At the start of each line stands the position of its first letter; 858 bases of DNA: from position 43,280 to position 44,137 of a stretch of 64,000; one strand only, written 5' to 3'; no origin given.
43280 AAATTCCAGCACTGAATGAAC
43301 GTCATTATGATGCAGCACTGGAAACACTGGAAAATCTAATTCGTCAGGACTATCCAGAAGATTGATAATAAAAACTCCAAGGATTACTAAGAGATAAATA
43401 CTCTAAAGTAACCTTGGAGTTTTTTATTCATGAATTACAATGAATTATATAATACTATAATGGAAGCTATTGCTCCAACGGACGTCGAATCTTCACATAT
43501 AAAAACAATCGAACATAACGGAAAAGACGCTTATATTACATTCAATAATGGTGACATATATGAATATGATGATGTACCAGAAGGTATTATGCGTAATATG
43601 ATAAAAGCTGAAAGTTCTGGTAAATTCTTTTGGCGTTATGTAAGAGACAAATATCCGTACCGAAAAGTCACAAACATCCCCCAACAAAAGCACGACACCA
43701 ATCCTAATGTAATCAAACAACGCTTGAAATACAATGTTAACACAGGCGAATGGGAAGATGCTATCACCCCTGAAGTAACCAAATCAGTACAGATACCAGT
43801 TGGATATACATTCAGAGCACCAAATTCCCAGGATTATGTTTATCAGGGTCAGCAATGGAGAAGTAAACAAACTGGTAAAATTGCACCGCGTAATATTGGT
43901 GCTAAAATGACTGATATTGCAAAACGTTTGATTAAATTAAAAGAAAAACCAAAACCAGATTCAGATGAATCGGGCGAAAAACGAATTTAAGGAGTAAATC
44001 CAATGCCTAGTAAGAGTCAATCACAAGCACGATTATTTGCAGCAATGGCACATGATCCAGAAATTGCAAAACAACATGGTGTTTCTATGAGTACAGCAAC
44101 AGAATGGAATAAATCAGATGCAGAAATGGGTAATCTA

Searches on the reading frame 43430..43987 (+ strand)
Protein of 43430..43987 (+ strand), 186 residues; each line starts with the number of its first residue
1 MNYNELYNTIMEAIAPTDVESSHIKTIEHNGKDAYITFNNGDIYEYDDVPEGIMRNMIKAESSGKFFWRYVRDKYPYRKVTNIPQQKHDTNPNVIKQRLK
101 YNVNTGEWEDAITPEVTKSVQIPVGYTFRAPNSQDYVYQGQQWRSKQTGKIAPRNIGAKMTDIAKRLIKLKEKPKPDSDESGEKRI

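Call 48: search_protein_families(library=pfam, proteins=[window:43430-43987:+], max_evalue=0.01)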
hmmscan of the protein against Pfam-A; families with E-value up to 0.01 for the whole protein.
window:43430-43987:+ (186 aa): 1 family
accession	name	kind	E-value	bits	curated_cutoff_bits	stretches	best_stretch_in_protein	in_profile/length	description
PF13619.11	KTSC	-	4.1e-12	46.1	25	1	20-75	1-58/58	KTSC domain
